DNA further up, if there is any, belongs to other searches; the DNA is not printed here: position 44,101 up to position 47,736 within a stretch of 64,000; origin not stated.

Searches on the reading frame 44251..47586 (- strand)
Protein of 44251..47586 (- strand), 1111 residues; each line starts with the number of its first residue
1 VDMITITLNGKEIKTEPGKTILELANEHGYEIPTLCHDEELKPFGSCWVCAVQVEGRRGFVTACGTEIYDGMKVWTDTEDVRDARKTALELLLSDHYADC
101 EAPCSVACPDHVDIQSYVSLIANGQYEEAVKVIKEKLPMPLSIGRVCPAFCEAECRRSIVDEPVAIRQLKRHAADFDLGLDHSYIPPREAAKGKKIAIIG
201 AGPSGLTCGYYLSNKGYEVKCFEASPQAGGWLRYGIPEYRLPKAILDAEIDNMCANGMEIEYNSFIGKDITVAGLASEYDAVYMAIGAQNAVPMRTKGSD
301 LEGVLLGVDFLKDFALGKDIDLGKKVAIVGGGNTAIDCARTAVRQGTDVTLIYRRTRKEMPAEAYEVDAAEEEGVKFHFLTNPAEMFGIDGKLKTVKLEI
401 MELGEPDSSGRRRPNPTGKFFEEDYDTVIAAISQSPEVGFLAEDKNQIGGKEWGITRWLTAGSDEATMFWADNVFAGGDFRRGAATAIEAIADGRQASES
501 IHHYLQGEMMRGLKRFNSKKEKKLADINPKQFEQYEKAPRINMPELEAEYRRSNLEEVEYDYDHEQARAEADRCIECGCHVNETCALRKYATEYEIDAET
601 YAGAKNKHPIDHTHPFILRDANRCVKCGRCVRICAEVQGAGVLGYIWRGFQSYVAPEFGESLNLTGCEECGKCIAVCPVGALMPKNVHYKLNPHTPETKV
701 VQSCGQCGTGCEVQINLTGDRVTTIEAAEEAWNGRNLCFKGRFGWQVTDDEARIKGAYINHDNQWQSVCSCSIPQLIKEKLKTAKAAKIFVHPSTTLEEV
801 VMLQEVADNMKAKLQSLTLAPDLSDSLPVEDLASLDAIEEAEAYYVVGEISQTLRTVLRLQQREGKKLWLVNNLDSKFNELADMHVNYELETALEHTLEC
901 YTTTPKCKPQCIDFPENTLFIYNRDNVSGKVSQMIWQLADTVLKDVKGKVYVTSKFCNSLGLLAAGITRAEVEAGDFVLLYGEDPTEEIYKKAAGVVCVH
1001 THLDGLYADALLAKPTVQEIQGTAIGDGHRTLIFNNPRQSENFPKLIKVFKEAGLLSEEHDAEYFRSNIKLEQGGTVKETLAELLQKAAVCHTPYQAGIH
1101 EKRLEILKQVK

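Call 10: search_protein_families(library=pfam, proteins=[window:44251-47586:-])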
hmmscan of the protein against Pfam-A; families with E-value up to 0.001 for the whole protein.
window:44251-47586:- (1111 aa): 17 families
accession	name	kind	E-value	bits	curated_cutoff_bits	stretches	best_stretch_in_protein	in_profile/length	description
PF07992.20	Pyr_redox_2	-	2.6e-25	89.9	26.1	1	195-494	2-291/291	Pyridine nucleotide-disulphide oxidoreductase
PF14691.11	Fer4_20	-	1.1e-20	73.9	25.8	1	99-176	26-107/113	Dihydroprymidine dehydrogenase domain II, 4Fe-4S cluster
PF13510.11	Fer2_4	-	5.1e-18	65.3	22.8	1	2-78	2-81/82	2Fe-2S iron-sulfur cluster binding domain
PF00070.33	Pyr_redox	-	4.1e-14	53.3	22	1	325-399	1-80/82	Pyridine nucleotide-disulphide oxidoreductase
PF13450.12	NAD_binding_8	-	2.6e-11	44.1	21.9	1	198-233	1-36/68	NAD(P)-binding Rossmann-like domain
PF22117.2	Fer4_Nqo3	-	7.4e-11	42.5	27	1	615-682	2-66/67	NADH-quinone oxidoreductase subunit 3, ferredoxin-like domain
PF13738.12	Pyr_redox_3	-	9.7e-10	38.6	30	1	323-360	164-201/305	Pyridine nucleotide-disulphide oxidoreductase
PF01266.30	DAO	-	9.1e-08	32.4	27.9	1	195-230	1-44/353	FAD dependent oxidoreductase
PF13237.11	Fer4_10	-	6.9e-07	29.5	25.5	1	663-711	5-48/53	4Fe-4S dicluster domain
PF01946.23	Thi4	-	4.8e-06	26.4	26.2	1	195-233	19-58/235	Thi4 family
PF03486.20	HI0933_like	-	1.1e-05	25.4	50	0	195-229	2-36/244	HI0933-like protein Rossmann domain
PF12838.12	Fer4_7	-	2e-05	25.4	27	1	623-681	1-52/52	4Fe-4S dicluster domain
PF04879.21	Molybdop_Fe4S4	-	2.7e-05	24.5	22.7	1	703-748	7-53/55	Molybdopterin oxidoreductase Fe4S4 domain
PF12837.12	Fer4_6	-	0.00011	22.4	25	1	617-636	2-21/24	4Fe-4S binding domain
PF13187.11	Fer4_9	-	0.00037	20.9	27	1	667-712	2-48/52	4Fe-4S dicluster domain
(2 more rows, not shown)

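Call 37: find_related_loci(query=window:44251-47586:-, collection=metagenome_contigs, flank=10000)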
Query window:44251-47586:- (1111 aa) in metagenome_contigs; peptide patterns used: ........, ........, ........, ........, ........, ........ (x = any residue, [..] = any of these).
29 stretches matched a pattern; 1 encode a relative of the query (tblastn E <= 1e-3); 1 distinct loci.
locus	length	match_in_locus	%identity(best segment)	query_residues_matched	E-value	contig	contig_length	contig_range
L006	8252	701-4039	88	1-1110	0e+0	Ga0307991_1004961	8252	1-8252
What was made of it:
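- Tried and rejected: The 1111-aa oxidoreductase query returned only one locus, L006 (call 37).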
